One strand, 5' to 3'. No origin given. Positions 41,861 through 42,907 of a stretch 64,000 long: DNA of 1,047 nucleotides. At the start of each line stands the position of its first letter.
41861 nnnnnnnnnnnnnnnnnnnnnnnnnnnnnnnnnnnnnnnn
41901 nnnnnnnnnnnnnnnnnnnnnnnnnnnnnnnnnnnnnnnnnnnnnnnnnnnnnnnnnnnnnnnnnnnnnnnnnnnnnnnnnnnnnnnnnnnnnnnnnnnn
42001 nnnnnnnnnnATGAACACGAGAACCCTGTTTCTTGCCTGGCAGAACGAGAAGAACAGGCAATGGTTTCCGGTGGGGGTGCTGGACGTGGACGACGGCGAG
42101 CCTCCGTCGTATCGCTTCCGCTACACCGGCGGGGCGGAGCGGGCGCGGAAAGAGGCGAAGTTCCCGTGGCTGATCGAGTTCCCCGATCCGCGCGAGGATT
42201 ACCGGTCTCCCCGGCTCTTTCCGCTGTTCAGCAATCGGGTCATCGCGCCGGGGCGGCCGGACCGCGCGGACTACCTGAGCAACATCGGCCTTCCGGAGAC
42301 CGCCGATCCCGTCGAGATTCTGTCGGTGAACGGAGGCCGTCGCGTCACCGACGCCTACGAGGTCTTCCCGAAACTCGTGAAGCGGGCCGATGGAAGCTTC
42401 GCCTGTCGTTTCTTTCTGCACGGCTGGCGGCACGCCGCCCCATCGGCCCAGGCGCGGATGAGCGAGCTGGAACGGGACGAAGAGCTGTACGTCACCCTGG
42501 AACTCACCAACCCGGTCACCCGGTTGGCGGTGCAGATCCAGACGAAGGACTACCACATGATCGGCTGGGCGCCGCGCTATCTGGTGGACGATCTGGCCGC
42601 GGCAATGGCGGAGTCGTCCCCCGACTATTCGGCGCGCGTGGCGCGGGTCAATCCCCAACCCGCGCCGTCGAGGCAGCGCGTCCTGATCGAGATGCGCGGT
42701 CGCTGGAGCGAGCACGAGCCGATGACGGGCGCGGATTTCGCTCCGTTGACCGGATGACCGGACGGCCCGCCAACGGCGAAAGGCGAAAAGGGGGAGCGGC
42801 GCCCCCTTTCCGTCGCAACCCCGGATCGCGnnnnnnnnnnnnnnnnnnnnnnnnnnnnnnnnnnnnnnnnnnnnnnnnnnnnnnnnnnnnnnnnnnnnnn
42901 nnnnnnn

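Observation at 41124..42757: Two-gene HipT-like kinase plus HipS-HIRAN fusion module inserted after rnhA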

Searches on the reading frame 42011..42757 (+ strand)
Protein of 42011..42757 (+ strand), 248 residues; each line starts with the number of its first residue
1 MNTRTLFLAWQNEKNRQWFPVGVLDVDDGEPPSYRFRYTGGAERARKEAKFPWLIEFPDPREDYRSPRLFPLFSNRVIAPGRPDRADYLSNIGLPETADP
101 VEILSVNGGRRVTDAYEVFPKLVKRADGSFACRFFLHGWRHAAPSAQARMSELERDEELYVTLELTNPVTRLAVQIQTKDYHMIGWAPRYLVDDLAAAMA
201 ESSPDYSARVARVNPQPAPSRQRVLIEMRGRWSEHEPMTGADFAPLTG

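Call 3: search_protein_families(library=pfam, proteins=[window:42011-42757:+], max_evalue=1)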
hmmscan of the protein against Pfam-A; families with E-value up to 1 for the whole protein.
window:42011-42757:+ (248 aa): 1 family
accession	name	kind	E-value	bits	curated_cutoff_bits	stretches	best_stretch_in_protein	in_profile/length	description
PF08797.16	HIRAN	-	1.3e-05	25.3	24.7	1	131-227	3-90/96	HIRAN domain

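Call 4: search_protein_families(library=ncbifam, proteins=[window:42011-42757:+], max_evalue=1)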
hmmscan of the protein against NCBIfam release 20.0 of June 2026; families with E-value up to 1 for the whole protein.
window:42011-42757:+ (248 aa): 0 families

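Call 5: search_protein_families(library=padloc, proteins=[window:42011-42757:+], max_evalue=1)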
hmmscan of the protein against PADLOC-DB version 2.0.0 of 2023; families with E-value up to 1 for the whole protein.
window:42011-42757:+ (248 aa): 7 families
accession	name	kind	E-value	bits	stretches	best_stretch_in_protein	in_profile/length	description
PDLC04347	PDC-M03B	-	4.4e-77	257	1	1-246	1-242/245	-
PDLC04348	PDC-M03B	-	1.9e-55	186.3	1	1-239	1-238/248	-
PDLC04346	PDC-M03B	-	5.9e-40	135.5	1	54-247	4-205/262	-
PDLC04352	PDC-M03B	-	8.9e-37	125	1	4-235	6-233/250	-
PDLC04349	PDC-M03B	-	2.5e-32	110.4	1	4-217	8-217/232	-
PDLC04351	PDC-M03B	-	1e-14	52.7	1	3-190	5-190/255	-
PDLC04350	PDC-M03B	-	1.4e-13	48.8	1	21-242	22-237/280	-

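Call 10: search_solved_structures(query=window:42011-42757:+, max_evalue=10, show_alignments=3)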
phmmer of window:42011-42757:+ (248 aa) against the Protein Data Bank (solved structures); distinct sequences matched with E-value up to 10: 0.

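Call 23: find_homologous_proteins(query=window:42011-42757:+, max_evalue=0.001)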
Query window:42011-42757:+ (248 aa): 1867 proteins with E <= 0.001 among 2699 candidates; the best 120 are listed.
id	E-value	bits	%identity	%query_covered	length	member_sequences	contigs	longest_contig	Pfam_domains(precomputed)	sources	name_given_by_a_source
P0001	2.1e-163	560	98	100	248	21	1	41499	PF08797.17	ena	-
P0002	1.9e-130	452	82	100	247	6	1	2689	-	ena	-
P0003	1.4e-129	449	82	100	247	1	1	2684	PF08797.17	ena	-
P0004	2.5e-120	419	75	100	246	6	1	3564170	PF08797.17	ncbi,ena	-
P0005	1.7e-118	413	74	100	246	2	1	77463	-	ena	-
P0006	1.5e-117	410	74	100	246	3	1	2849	PF08797.17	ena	-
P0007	4.8e-117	408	73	100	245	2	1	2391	PF08797.17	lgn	-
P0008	5.5e-117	408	74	99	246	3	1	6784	PF08797.17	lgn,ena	-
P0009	5.1e-116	405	74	100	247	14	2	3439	-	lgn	-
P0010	8.4e-116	404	74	100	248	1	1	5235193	-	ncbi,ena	-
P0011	1.5e-115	403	73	100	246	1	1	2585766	-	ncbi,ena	-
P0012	1.7e-115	403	73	100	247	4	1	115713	-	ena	-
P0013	5.5e-115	402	72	100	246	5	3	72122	PF08797.17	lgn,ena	-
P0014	6.3e-115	401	73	100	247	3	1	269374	-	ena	-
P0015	1.9e-114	400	73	100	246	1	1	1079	-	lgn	-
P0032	9.5e-111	388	70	100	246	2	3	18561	PF08797.17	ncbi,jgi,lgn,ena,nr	ncbi:MAG: DNA-binding protein [Acidobacteriota bacterium]|nr:DNA-binding protein [Acidobacteriota ba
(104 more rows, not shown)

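Call 27: find_encoding_contigs(protein=P0001, flank=6000, max_places=3)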
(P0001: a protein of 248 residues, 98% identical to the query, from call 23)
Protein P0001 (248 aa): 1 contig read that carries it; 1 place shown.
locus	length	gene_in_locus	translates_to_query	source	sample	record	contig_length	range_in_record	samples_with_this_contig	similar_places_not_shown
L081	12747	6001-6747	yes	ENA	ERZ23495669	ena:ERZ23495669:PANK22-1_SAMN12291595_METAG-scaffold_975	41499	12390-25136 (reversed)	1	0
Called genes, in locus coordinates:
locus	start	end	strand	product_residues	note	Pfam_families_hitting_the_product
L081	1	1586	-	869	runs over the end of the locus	PF00270:DEAD, PF04851:ResIII (weak), PF00271:Helicase_C (weak), PF22590:Cas3-like_C_2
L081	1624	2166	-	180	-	-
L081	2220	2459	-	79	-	PF09360:zf-CDGSH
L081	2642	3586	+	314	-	PF02401:LYTB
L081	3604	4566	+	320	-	PF01636:APH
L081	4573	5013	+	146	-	PF00075:RNase_H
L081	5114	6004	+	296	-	PF07804:HipA_C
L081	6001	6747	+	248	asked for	PF08797:HIRAN (weak)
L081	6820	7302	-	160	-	PF00578:AhpC-TSA, PF08534:Redoxin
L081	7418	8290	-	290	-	PF11412:DsbD_N, PF28432:DUF8393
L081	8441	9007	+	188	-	PF02622:DUF179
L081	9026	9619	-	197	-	PF13302:Acetyltransf_3, PF13420:Acetyltransf_4, PF00583:Acetyltransf_1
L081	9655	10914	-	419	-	PF00675:Peptidase_M16, PF05193:Peptidase_M16_C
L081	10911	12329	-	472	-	PF14821:Thr_synth_N, PF00291:PALP, PF24857:THR4_C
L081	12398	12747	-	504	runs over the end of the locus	PF02074:Peptidase_M32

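Call 28: find_encoding_contigs(protein=P0004, flank=6000, max_places=3)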
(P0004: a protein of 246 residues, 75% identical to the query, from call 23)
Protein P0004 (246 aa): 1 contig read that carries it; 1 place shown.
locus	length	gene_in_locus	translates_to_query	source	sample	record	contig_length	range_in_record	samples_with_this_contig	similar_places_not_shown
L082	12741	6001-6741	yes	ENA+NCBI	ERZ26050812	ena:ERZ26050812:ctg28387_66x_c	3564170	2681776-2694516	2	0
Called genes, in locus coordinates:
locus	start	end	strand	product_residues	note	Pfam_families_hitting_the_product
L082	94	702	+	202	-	-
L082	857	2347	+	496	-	PF00171:Aldedh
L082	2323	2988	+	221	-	PF12804:NTP_transf_3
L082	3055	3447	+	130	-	PF01042:Ribonuc_L-PSP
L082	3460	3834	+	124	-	PF00581:Rhodanese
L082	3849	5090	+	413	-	PF00266:Aminotran_5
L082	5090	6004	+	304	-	PF07804:HipA_C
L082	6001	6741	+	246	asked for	PF08797:HIRAN (weak)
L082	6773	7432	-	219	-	PF01323:DSBA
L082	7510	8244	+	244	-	PF00596:Aldolase_II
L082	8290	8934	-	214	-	PF00730:HhH-GPD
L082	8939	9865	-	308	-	PF01545:Cation_efflux, PF16916:ZT_dimer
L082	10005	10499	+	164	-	PF05433:Rick_17kDa_Anti, PF16998:17kDa_Anti_2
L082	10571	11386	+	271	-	PF00106:adh_short, PF13561:adh_short_C2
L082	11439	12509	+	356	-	PF01264:Chorismate_synt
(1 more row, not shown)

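Call 29: find_encoding_contigs(protein=P0032, flank=6000, max_places=3)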
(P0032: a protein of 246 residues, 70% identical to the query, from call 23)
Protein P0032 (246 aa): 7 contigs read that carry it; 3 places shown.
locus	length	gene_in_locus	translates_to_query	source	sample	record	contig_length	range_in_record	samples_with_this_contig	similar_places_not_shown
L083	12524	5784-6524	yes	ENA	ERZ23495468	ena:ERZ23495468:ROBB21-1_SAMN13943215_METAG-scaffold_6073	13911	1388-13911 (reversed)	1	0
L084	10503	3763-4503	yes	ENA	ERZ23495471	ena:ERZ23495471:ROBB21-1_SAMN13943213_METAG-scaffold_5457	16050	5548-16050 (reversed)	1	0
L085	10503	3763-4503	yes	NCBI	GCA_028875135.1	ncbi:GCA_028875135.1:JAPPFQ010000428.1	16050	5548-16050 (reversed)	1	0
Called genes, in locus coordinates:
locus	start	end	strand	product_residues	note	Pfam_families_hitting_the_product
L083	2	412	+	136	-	?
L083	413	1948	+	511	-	PF07364:DUF1485, PF07171:MlrC_C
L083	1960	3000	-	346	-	-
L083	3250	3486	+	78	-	PF09957:VapB_antitoxin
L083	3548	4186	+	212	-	-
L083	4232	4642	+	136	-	PF03235:GmrSD_N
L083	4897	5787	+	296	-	PF07804:HipA_C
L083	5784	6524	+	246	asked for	PF08797:HIRAN (weak)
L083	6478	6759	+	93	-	-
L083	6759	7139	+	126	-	PF01850:PIN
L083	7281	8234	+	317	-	PF00294:PfkB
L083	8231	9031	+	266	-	PF01791:DeoC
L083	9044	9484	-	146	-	PF00472:RF-1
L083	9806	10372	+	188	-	PF00578:AhpC-TSA, PF08534:Redoxin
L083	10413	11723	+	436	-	PF02746:MR_MLE_N, PF13378:MR_MLE_C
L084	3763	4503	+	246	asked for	PF08797:HIRAN (weak)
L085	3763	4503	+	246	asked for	PF08797:HIRAN (weak)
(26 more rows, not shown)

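Call 38: search_solved_structures(query=A1, max_evalue=10, show_alignments=4)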
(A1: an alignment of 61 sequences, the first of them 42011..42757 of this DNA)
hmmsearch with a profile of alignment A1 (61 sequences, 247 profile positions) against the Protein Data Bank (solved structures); distinct sequences matched with E-value up to 10: 0.

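Call 40: predict_structure(alignment_id=A1)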
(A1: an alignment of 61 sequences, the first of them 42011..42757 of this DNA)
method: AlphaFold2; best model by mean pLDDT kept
length: 248 residues; sequences in the alignment: 61
mean_pLDDT: 89.5   pTM: 0.87
mean pLDDT of the five models: 89.5, 88.7, 86.9, 81.0, 77.0
residues with pLDDT >= 90: 164; 70-90: 71; 50-70: 12; < 50: 1
segments of 3 or more residues with pLDDT < 50: none
pLDDT, mean of each block of 10 residues (from residue 1): 81 90 89 94 96 95 95 89 90 89 83 85 93 90 92 95 82 93 93 92 83 73 88 93 94
secondary structure, 60 per line:
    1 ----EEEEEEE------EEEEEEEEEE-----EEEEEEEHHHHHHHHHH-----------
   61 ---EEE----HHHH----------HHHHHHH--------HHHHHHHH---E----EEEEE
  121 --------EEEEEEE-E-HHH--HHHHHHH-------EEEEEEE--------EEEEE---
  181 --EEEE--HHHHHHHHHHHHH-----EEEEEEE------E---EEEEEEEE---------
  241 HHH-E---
elements in order: E5-11 E18-27 E33-39 H40-49 E64-66 H71-74 H85-91 H100-107 E116-120 E129-135 H144-150 E158-164 E173-177 E183-186 H189-201 E207-213 E224-231

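Call 42: search_protein_representatives(protein=window:42011-42757:+)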
Query: 248 residues. Proteins with E-value up to 0.001 (for the whole library): 1255; up to 1e-10: 746; up to 1e-30: 163. The best 150 are listed.
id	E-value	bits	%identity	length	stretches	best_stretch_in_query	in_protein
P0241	6.6e-83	294.8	56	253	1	1-246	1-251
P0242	3.1e-74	266.4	52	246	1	1-248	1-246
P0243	1.9e-72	260.5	60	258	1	32-221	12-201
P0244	2.3e-70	253.7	51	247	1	1-247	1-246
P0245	3.6e-69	249.8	49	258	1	4-244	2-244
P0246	1.3e-68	247.9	59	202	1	55-247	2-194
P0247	3.5e-66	240.0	50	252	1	5-247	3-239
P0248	5.8e-66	239.3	48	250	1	2-245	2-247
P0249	6.1e-63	229.4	49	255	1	2-247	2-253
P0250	3.0e-62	227.1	61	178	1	72-247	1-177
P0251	6.6e-62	226.0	47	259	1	4-243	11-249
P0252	1.0e-61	225.3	49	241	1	1-246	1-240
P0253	1.2e-61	225.1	60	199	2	147-248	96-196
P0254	8.7e-61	222.3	46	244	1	1-247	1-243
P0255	1.1e-60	222.0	45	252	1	4-246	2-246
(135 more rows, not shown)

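Call 43: fold_search(model_id=the predicted structure, library=pdb)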
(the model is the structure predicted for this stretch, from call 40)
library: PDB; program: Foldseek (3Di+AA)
matches with E <= 10: 574; with E <= 0.001: 9
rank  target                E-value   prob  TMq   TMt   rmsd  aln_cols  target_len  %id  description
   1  3k2y_B                7.7e-05  1.00  0.34  0.76   4.2       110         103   15  Crystal structure of protein lp_0118 from Lactobacillus plantarum,northeast structural genomics consortium target LpR9 (released 2009-11-17)
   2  3k2y_A                1.3e-04  1.00  0.32  0.70   4.4       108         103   16  Crystal structure of protein lp_0118 from Lactobacillus plantarum,northeast structural genomics consortium target LpR9 (released 2009-11-17)
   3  3k2y_C                2.8e-04  1.00  0.35  0.78   4.0       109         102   16  Crystal structure of protein lp_0118 from Lactobacillus plantarum,northeast structural genomics consortium target LpR9 (released 2009-11-17)
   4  3k2y_D                3.2e-04  1.00  0.35  0.79   3.4       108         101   16  Crystal structure of protein lp_0118 from Lactobacillus plantarum,northeast structural genomics consortium target LpR9 (released 2009-11-17)
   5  4xzg_F                4.3e-04  1.00  0.31  0.59   4.7       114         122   16  Crystal structure of HIRAN domain of human HLTF (released 2015-04-15)
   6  4s0n_C                7.5e-04  1.00  0.32  0.60   5.2       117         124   15  Crystal Structure of HLTF HIRAN Domain bound to DNA (released 2015-05-27)
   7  4xzg_A                7.5e-04  1.00  0.31  0.60   4.7       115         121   15  Crystal structure of HIRAN domain of human HLTF (released 2015-04-15)
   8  4s0n_D                7.5e-04  1.00  0.31  0.58   5.2       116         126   16  Crystal Structure of HLTF HIRAN Domain bound to DNA (released 2015-05-27)
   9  4xzg_H                8.0e-04  1.00  0.32  0.60   4.8       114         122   16  Crystal structure of HIRAN domain of human HLTF (released 2015-04-15)
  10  4s0n_A                1.0e-03  1.00  0.31  0.60   3.8       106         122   16  Crystal Structure of HLTF HIRAN Domain bound to DNA (released 2015-05-27)
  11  4s0n_B                1.1e-03  1.00  0.32  0.60   3.5       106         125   15  Crystal Structure of HLTF HIRAN Domain bound to DNA (released 2015-05-27)
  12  4xzf_A                1.1e-03  1.00  0.33  0.63   3.6       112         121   16  Crystal structure of HIRAN domain of human HLTF in complex with DNA (released 2015-04-15)
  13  4xzg_C                1.5e-03  1.00  0.31  0.60   4.3       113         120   17  Crystal structure of HIRAN domain of human HLTF (released 2015-04-15)
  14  4xzg_G                1.6e-03  1.00  0.31  0.60   6.1       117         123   15  Crystal structure of HIRAN domain of human HLTF (released 2015-04-15)
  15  6kcs_A                1.8e-03  1.00  0.30  0.57   4.5       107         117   16  Crystal structure of HIRAN domain of HLTF in complex with duplex DNA (released 2020-06-10)
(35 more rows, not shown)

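Call 65: find_related_loci(query=A1, collection=viral_contigs, flank=5000)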
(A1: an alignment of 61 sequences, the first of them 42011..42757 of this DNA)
Query A1 (248 aa) in viral_contigs; peptide patterns used: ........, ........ (x = any residue, [..] = any of these).
93 stretches matched a pattern, but none encodes a relative of the query by tblastn (E <= 1e-3).

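Call 66: find_related_loci(query=A1, collection=metagenome_contigs, flank=5000)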
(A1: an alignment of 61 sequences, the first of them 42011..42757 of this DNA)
Query A1 (248 aa) in metagenome_contigs; peptide patterns used: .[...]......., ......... (x = any residue, [..] = any of these).
379 stretches matched a pattern; 284 encode a relative of the query (tblastn E <= 1e-3); the best 80 are kept; 80 distinct loci.
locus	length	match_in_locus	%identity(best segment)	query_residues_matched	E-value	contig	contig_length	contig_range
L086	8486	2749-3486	73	1-247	1e-117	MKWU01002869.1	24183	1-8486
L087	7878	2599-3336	73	1-247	8e-117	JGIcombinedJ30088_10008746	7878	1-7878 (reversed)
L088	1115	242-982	66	1-248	4e-119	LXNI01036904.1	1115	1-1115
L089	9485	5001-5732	67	1-246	3e-107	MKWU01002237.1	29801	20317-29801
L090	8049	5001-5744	66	1-248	6e-106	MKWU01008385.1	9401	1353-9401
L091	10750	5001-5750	64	1-248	2e-101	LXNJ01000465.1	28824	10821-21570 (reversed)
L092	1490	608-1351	61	1-248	1e-108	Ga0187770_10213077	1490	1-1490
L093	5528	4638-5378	60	1-247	3e-100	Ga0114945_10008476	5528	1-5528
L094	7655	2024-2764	61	1-248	5e-100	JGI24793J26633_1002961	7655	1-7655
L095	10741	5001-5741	61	1-248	5e-100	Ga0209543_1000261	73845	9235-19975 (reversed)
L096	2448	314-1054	62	1-247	3e-103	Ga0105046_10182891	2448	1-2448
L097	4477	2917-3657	62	1-247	1e-99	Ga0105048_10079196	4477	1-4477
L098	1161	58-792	63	1-246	2e-107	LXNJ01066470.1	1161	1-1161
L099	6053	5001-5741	61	1-247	6e-99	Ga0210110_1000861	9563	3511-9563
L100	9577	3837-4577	61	1-247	6e-99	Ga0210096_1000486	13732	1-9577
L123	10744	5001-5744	59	1-247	7e-93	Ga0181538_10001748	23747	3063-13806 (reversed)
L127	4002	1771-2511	59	1-247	1e-92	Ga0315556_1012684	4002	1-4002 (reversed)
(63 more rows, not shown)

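Call 70: find_encoding_contigs(protein=window:42011-42757:+, flank=3000, max_places=4)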
Protein window:42011-42757:+ (248 aa): 2 contigs read that carry it; 2 places shown.
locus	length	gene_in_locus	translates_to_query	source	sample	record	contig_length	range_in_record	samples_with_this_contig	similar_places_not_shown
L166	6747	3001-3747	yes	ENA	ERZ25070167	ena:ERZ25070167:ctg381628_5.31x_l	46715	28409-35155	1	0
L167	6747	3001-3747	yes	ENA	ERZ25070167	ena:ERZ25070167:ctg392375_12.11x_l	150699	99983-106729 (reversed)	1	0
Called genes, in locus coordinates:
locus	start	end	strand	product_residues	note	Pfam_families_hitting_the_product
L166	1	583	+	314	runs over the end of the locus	PF02401:LYTB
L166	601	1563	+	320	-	PF01636:APH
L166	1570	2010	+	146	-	PF00075:RNase_H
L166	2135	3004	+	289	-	PF07804:HipA_C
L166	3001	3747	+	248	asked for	PF08797:HIRAN (weak)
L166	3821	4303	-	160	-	PF00578:AhpC-TSA, PF08534:Redoxin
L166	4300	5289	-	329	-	PF11412:DsbD_N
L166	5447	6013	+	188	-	PF02622:DUF179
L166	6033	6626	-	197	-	PF13302:Acetyltransf_3, PF13420:Acetyltransf_4, PF00583:Acetyltransf_1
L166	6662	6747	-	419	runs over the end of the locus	PF00675:Peptidase_M16, PF05193:Peptidase_M16_C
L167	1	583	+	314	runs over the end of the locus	PF02401:LYTB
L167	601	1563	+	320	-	PF01636:APH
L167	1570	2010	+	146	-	PF00075:RNase_H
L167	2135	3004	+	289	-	PF07804:HipA_C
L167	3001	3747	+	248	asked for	PF08797:HIRAN (weak)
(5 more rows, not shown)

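Call 71: search_protein_families(library=pfam, alignment_id=A1, max_evalue=10)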
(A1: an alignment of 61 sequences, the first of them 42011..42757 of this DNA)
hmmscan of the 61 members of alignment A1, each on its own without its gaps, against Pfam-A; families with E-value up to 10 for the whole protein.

A. member 1, window:42011-42757:+ (248 aa): 1 family
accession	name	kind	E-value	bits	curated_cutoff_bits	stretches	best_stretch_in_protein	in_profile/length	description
PF08797.16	HIRAN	-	1.3e-05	25.3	24.7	1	131-227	3-90/96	HIRAN domain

B. families by the number of members that match (of 61 scanned): 14 families
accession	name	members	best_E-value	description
PF08797.16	HIRAN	61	4e-09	HIRAN domain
PF13657.11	Couple_hipA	20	0.0052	HipA N-terminal domain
PF08327.17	AHSA1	8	0.0032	Activator of Hsp90 ATPase homolog 1-like protein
PF10633.15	NPCBM_assoc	7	0.011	NPCBM-associated, NEW3 domain of alpha-galactosidase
PF19450.4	DUF5988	2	0.013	Family of unknown function (DUF5988)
PF13895.12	Ig_2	2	0.075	Immunoglobulin domain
PF08255.16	Leader_Trp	1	0.065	Trp-operon Leader Peptide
PF05391.16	Lsm_interact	1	0.13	Lsm interaction motif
PF01887.21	SAM_HAT_N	1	0.14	SAM hydroxide adenosyltransferase N-terminal domain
PF15402.11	MELT_2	1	0.16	MELT motif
PF14581.11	SseB_C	1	0.16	SseB protein C-terminal domain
PF23703.1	DExH18_N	1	0.18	DExH-box ATP-dependent RNA helicase DExH18, N-terminal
PF00849.27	PseudoU_synth_2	1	0.21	RNA pseudouridylate synthase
PF17740.6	DUF5577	1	0.23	Family of unknown function (DUF5577)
